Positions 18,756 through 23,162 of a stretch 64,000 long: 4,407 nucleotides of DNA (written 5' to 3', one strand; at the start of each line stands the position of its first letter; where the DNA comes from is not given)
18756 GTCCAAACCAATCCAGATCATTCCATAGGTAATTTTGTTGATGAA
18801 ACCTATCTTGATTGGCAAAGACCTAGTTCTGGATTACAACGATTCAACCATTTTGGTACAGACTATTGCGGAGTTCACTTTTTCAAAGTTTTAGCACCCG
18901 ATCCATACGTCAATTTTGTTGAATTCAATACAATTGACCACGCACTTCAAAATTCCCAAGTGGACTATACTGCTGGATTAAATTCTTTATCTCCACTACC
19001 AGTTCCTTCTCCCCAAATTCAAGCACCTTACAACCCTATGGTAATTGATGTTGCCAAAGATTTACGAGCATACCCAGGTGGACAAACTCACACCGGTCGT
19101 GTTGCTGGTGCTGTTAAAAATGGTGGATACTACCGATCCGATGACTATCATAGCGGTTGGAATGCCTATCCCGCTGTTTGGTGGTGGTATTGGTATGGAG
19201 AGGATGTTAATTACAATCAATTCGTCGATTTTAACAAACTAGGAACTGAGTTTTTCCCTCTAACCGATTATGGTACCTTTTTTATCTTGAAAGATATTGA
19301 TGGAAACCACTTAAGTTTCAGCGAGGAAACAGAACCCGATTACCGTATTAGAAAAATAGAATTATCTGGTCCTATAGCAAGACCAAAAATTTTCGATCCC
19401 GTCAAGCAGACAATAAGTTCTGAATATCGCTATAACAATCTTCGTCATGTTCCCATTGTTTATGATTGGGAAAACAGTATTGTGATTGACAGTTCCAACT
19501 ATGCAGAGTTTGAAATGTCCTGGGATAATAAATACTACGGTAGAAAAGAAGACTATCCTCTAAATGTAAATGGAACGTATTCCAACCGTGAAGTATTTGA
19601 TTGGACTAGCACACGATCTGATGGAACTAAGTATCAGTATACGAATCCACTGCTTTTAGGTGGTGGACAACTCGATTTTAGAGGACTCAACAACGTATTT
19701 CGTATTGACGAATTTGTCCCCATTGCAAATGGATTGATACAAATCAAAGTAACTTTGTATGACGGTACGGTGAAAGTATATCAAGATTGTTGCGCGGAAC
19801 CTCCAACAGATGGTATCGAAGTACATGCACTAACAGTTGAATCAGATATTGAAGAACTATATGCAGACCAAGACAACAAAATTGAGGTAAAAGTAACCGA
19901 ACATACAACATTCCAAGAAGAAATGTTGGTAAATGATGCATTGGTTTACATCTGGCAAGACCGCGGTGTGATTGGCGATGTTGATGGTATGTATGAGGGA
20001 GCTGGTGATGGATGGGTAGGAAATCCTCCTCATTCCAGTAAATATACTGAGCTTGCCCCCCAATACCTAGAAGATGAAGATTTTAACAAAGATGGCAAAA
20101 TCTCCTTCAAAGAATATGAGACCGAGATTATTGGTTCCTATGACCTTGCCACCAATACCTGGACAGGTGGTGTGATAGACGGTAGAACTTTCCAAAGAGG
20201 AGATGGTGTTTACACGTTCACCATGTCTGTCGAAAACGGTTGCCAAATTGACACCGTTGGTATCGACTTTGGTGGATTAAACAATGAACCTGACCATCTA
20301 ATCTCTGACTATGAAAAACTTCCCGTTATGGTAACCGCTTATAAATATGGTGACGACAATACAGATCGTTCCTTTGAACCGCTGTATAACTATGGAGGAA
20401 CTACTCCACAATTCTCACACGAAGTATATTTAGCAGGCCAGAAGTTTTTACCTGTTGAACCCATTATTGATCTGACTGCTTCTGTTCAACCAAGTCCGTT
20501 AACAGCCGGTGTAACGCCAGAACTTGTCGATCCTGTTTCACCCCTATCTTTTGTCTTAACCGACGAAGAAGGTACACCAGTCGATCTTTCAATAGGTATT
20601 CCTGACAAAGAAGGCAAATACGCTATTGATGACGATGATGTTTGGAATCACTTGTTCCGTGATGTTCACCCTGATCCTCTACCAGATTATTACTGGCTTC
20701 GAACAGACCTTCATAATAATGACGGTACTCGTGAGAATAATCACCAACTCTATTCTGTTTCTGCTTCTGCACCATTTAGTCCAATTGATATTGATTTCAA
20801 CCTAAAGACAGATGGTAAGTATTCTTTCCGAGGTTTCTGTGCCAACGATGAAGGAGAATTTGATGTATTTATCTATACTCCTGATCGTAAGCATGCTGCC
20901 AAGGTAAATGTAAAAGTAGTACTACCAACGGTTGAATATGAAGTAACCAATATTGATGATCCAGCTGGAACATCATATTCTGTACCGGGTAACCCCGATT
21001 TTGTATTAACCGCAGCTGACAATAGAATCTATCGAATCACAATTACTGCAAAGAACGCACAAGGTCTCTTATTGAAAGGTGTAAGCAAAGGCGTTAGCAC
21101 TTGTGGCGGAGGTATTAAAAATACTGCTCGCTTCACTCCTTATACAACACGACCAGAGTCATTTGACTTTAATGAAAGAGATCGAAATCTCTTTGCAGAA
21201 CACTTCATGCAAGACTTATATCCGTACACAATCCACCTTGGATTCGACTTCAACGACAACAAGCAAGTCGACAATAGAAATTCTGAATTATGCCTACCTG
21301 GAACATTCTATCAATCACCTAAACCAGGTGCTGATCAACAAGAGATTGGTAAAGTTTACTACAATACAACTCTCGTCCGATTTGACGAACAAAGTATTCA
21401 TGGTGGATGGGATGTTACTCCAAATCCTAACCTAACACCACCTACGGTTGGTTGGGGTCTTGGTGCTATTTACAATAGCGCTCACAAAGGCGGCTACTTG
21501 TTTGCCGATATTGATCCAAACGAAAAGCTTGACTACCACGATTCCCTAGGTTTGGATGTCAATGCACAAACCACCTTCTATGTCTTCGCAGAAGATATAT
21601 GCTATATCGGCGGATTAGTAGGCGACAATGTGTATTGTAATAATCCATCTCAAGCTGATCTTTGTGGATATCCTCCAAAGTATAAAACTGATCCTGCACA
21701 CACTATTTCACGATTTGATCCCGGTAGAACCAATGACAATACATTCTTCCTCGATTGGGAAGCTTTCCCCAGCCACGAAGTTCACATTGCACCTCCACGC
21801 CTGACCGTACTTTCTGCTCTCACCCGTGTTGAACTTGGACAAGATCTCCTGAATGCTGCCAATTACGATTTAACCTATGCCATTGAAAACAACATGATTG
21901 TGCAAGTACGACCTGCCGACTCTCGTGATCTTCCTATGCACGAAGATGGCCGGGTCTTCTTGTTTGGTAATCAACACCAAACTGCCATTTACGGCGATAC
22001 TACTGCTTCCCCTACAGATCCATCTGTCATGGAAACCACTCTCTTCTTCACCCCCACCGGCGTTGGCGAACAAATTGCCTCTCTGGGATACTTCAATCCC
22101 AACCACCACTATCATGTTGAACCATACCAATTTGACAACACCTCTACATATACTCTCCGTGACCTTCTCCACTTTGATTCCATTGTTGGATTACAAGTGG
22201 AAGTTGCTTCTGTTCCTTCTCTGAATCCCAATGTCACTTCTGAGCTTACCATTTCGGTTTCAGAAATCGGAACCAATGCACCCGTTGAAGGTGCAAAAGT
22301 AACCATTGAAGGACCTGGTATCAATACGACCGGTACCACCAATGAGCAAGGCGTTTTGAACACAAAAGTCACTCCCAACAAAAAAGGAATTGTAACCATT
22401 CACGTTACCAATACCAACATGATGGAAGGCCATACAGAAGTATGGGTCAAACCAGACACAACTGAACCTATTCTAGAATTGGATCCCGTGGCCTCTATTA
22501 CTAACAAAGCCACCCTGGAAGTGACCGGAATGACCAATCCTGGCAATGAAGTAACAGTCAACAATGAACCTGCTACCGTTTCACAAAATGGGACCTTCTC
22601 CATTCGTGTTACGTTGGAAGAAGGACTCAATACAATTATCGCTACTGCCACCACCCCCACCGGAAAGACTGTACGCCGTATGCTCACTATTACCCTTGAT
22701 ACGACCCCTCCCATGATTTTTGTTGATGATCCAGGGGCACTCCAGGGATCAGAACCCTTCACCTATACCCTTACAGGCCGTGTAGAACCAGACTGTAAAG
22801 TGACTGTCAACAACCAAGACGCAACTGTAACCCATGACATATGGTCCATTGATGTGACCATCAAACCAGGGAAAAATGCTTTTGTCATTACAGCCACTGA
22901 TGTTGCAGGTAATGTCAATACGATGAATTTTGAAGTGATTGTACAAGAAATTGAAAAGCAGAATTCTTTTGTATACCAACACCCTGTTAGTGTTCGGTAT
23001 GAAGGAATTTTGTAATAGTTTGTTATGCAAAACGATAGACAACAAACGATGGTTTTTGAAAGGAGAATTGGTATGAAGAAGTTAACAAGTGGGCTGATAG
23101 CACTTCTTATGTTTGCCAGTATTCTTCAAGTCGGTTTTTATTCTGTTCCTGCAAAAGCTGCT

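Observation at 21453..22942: Last ~1.4-1.5 kb of the two giant genes are identical at DNA level: sharp gene-conversion step (or assembly collapse)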

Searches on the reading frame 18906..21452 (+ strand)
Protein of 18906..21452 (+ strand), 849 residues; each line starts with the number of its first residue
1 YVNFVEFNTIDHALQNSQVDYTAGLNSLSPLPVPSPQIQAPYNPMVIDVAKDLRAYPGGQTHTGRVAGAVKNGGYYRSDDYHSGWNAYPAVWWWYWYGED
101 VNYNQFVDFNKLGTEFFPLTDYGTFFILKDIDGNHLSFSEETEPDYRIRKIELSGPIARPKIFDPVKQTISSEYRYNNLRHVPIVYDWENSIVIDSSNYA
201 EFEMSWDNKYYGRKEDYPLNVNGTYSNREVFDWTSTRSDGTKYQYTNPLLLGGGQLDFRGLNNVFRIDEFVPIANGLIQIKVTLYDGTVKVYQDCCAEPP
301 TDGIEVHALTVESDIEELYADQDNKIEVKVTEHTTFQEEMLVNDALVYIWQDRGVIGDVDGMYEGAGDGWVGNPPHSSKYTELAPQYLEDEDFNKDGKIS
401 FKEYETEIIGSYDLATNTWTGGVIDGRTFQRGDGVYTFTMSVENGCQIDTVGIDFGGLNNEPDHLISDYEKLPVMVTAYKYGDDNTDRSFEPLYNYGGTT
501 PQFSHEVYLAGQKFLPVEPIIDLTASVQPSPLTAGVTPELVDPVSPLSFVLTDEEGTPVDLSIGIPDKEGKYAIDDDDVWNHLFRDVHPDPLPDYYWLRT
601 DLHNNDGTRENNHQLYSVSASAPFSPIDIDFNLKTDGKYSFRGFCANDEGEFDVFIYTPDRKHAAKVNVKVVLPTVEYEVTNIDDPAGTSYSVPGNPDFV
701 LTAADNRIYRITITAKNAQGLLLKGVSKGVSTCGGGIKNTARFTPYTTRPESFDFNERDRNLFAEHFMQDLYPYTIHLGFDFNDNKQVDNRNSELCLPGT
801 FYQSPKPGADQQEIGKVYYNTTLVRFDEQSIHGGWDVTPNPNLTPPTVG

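Call 70: search_protein_families(library=pfam, proteins=[window:18906-21452:+], max_evalue=1)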
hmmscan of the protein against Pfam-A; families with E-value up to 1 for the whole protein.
window:18906-21452:+ (849 aa): 3 families
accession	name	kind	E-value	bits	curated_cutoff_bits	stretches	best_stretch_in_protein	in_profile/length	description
PF13202.12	EF-hand_5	-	0.056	13.4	25.9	1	392-406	9-23/25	EF hand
PF13499.12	EF-hand_7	-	0.099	13.5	30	1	387-406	45-64/67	EF-hand domain pair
PF00036.39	EF-hand_1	-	0.2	11.7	25.4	1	392-404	10-22/29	EF hand domain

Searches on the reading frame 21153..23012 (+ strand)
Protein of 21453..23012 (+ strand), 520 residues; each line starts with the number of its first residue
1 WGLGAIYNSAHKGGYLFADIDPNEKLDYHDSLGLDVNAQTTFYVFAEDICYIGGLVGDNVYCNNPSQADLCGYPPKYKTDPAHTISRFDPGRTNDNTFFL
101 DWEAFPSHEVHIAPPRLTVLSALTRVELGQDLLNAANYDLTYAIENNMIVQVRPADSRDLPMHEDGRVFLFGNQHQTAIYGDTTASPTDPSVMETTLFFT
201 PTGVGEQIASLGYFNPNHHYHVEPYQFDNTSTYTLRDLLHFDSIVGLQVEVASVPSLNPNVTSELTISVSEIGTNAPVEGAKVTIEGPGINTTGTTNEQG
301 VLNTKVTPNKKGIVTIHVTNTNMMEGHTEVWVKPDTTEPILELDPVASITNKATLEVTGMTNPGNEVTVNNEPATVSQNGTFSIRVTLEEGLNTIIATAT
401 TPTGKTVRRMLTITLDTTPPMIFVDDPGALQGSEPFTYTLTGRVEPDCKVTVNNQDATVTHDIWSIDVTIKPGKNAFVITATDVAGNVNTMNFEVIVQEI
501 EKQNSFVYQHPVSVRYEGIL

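Call 15: find_related_loci(query=window:21453-22940:+, collection=metagenome_contigs, flank=10000)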
Query window:21453-22940:+ (496 aa) in metagenome_contigs; peptide patterns used: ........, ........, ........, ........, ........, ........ (x = any residue, [..] = any of these).
43 stretches matched a pattern; 5 encode a relative of the query (tblastn E <= 1e-3); 5 distinct loci.
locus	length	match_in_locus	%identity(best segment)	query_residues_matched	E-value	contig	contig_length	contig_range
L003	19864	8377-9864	97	1-496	0e+0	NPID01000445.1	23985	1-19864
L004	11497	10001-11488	97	1-496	0e+0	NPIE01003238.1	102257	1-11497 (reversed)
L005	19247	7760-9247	86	1-496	0e+0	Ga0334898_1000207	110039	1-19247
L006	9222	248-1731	76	1-495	0e+0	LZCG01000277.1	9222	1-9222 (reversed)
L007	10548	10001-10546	93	1-182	3e-117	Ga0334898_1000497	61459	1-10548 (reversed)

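Call 26: find_related_loci(query=A1, collection=genome_contigs, flank=10000)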
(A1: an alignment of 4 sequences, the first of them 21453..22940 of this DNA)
Query A1 (496 aa) in genome_contigs; peptide patterns used: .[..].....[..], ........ (x = any residue, [..] = any of these).
127 stretches matched a pattern; 22 encode a relative of the query (tblastn E <= 1e-3); 20 distinct loci.
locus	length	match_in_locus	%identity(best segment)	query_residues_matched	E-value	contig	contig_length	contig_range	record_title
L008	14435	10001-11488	97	1-496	0e+0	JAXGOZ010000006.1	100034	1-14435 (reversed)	MAG: Caldisericia bacterium isolate AnMBR.bin291 bin291_6, whole genome shotgun sequence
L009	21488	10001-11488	86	1-496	0e+0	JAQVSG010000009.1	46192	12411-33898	MAG: Caldisericia bacterium isolate STF1_269 NODE_1516_length_46192_cov_7.160599_Sandtown_F1, whole genome shotgun seque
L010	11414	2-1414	93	26-496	0e+0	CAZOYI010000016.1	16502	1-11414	MAG TPA_asm: uncultured Caldisericota bacterium isolate SRP067234_co1_130 genome assembly, contig: k99_1079381, whole ge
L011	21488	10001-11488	86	1-496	0e+0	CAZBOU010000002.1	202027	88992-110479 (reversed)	MAG TPA_asm: uncultured Caldisericota bacterium isolate SRP241341_co1_202 genome assembly, contig: NODE_56_length_202027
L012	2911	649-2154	60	1-496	0e+0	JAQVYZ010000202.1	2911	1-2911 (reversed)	MAG: Caldisericia bacterium isolate STF2_161 NODE_152091_length_2911_cov_4.249282_Sandtown_F2, whole genome shotgun sequ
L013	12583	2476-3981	59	1-495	0e+0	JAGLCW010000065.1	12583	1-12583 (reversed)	MAG: Caldisericia bacterium isolate SW_4_17 ROV167.bin.17.fa_65, whole genome shotgun sequence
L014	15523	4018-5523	58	1-495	0e+0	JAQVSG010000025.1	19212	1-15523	MAG: Caldisericia bacterium isolate STF1_269 NODE_7155_length_19212_cov_6.678019_Sandtown_F1, whole genome shotgun seque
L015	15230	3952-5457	58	1-495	0e+0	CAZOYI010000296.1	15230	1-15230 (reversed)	MAG TPA_asm: uncultured Caldisericota bacterium isolate SRP067234_co1_130 genome assembly, contig: k99_177208, whole gen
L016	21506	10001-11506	58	1-495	0e+0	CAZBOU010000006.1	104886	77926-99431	MAG TPA_asm: uncultured Caldisericota bacterium isolate SRP241341_co1_202 genome assembly, contig: NODE_248_length_10488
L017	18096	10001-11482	63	1-496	0e+0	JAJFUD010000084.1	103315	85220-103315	MAG: bacterium isolate bin.371 k141_1089249, whole genome shotgun sequence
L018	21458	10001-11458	43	1-480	4e-123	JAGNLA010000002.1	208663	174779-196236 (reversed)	MAG: Caldisericia bacterium isolate Go_SlDig_bin_19 Go_SlDig_88_length_208663_cov_12.243804, whole genome shotgun sequen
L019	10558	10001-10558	92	1-186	1e-117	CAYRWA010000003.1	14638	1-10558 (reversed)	MAG TPA_asm: uncultured Caldisericota bacterium isolate SRP067234_co1_319 genome assembly, contig: k99_180116, whole gen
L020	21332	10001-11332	47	3-443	5e-117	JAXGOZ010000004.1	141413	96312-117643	MAG: Caldisericia bacterium isolate AnMBR.bin291 bin291_4, whole genome shotgun sequence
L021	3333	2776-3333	88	1-186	3e-113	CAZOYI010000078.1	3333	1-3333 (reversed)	MAG TPA_asm: uncultured Caldisericota bacterium isolate SRP067234_co1_130 genome assembly, contig: k99_327295, whole gen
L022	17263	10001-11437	42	1-468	1e-110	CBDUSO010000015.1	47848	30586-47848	MAG TPA_asm: uncultured bacterium isolate SRR22302365_binner12_Refined_153 genome assembly, contig: ERZ25074835.317, who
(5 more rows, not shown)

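Call 33: find_homologous_proteins(query=window:21453-23012:+, max_evalue=0.00001)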
Query window:21453-23012:+ (520 aa): 39 proteins with E <= 0.00001 among 8000 candidates.
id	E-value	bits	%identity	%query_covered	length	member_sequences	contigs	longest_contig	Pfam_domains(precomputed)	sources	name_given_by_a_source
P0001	4.4e-289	977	92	90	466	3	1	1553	PF09136.17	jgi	jgi:hypothetical protein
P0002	4.7e-220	750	84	78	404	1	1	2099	PF09136.17,PF17936.8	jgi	-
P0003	1.2e-181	623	69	77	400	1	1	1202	PF12733.14,PF09136.17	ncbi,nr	ncbi:MAG: hypothetical protein KAH01_04160, partial [Caldisericia bacterium]|nr:hypothetical protein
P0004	1.9e-169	583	56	94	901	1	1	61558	PF09136.17,PF07833.17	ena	-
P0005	6.9e-169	581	80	59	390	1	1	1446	-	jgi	jgi:hypothetical protein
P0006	3.2e-151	523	51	94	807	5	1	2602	PF09136.17,PF07833.17,PF19077.7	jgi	jgi:hypothetical protein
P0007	1.7e-150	520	51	94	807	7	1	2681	PF09136.17,PF07833.17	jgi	jgi:hypothetical protein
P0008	8.3e-138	478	50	89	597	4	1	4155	PF09136.17,PF07833.17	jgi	jgi:hypothetical protein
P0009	1.6e-128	448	56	73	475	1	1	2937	PF09136.17,PF07833.17,PF19077.7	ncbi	-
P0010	5.9e-113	396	49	78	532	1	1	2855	PF09136.17,PF07833.17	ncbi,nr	ncbi:MAG: stalk domain-containing protein, partial [Caldisericia bacterium]|nr:stalk domain-containi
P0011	6.6e-112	393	54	68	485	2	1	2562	PF09136.17,PF07833.17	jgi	jgi:hypothetical protein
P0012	3.4e-101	357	49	71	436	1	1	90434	PF09136.17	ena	-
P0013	7.2e-100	353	48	74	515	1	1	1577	PF09136.17,PF07833.17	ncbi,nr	ncbi:MAG: hypothetical protein KAH01_00160, partial [Caldisericia bacterium]|nr:hypothetical protein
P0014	4.5e-99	350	54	63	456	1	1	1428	PF09136.17,PF07833.17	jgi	-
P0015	7.6e-93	330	55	59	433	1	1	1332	PF02369.23,PF09136.17,PF07833.17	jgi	-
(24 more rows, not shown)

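Call 54: predict_structure(alignment_id=A2)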
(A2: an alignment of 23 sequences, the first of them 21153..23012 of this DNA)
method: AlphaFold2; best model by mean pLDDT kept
length: 620 residues; sequences in the alignment: 23
mean_pLDDT: 61.9   pTM: 0.38
mean pLDDT of the five models: 61.9, 58.9, 57.5, 56.0, 55.3
residues with pLDDT >= 90: 171; 70-90: 146; 50-70: 39; < 50: 264
segments of 3 or more residues with pLDDT < 50: 1-214, 256-261, 274-277, 316-336, 602-620
pLDDT, mean of each block of 10 residues (from residue 1): 30 33 26 38 32 28 25 29 29 30 27 30 34 29 31 25 25 26 26 28 26 64 80 81 75 58 62 54 71 75 71 53 31 51 84 88 94 85 93 95 93 91 85 72 91 94 91 91 94 94 87 93 87 88 91 94 92 92 94 84 35 31
secondary structure, 60 per line:
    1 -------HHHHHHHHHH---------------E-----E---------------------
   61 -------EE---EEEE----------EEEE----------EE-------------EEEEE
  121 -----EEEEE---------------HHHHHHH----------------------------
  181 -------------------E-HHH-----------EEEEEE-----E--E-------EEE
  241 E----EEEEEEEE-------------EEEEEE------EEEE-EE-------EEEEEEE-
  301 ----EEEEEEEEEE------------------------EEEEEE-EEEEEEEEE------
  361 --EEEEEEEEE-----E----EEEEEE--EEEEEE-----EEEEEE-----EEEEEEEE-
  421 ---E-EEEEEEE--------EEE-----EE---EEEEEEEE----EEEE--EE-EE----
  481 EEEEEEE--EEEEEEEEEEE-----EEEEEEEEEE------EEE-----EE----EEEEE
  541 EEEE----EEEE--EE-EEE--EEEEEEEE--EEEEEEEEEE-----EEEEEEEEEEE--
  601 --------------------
elements in order: H8-17 E73-76 E87-90 E116-120 E126-130 H146-152 E216-221 E238-241 E246-253 E267-272 E279-282 E293-299 E305-314 E339-344 E346-354 E363-371 E382-387 E390-395 E401-406 E412-419 E426-432 E441-443 E454-461 E466-469 E481-487 E490-500 E506-515 E522-524 E536-544 E549-552 E558-560 E563-570 E573-582 E588-598

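Call 58: fold_search(model_id=the predicted structure, library=pdb)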
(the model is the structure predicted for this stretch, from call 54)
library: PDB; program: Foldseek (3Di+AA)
matches with E <= 10: 1986; with E <= 0.001: 377
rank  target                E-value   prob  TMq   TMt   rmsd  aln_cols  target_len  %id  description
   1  4oia_B                6.7e-11  1.00  0.16  0.22  31.3       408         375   12  Crystal Structure of ICAM-5 D1-D4 ectodomain fragment, Space Group P4322 (released 2014-07-16)
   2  9sv8_B                1.1e-10  1.00  0.22  0.22  15.9       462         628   15  Herpes simplex virus 2 delta28-73 glycoprotein C ectodomain in complex with C3b (released 2025-12-10)
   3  7q1y_A                1.1e-10  1.00  0.22  0.13  15.4       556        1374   11  X-ray structure of human A2ML1 (released 2022-04-20)
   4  8eok_G                1.1e-10  1.00  0.20  0.20  16.1       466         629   13  Structure of the C3bB proconvertase in complex with lufaxin and factor Xa (released 2023-08-30)
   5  8cem_F                3.0e-10  1.00  0.21  0.20  16.4       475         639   12  Structure of bovine native C3, re-refinement (released 2023-04-05)
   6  6ru5_A                3.3e-10  1.00  0.20  0.20  16.6       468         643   14  human complement C3 in complex with the hC3Nb1 nanobody (released 2019-08-21)
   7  2yn5_B                3.5e-10  1.00  0.22  0.41  13.6       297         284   16  Structural insight into the giant calcium-binding adhesin SiiE: implications for the adhesion of Salmonella enterica t (released 2013-04-03)
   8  2yn5_A                3.7e-10  1.00  0.22  0.42  13.3       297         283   16  Structural insight into the giant calcium-binding adhesin SiiE: implications for the adhesion of Salmonella enterica t (released 2013-04-03)
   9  8oq3_A                3.9e-10  1.00  0.21  0.10  16.3       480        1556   14  Structure of methylamine treated human complement C3 (released 2024-02-21)
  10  4oi9_A                1.2e-09  1.00  0.16  0.23  30.2       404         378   12  Crystal Structure of ICAM-5 D1-D4 ectodomain fragment, Space Group P21 (released 2014-07-16)
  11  7s64_A                2.0e-09  1.00  0.24  0.13  16.0       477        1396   11  Intermediate-form oocyte/egg Alpha-2-Macroglobulin (A2Moo) tetramer (released 2022-01-05)
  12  9u62_E                2.7e-09  1.00  0.22  0.11  15.7       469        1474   14  AP pathways C3 convertase C3bBbP and C3 complex (released 2026-01-14)
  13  9u5z_E                2.7e-09  1.00  0.20  0.10  16.6       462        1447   13  C3 convertases zymogen C4b2 in activation state (released 2026-01-14)
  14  8ayh_B                2.7e-09  1.00  0.21  0.16  15.4       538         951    9  Structure of Complement C5 in Complex with small molecule inhibitor and CVF (released 2022-12-21)
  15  9u61_E                3.3e-09  1.00  0.22  0.11  15.8       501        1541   13  CP/MBL pathways C3 convertase C4b2a and C3 complex (released 2026-01-14)
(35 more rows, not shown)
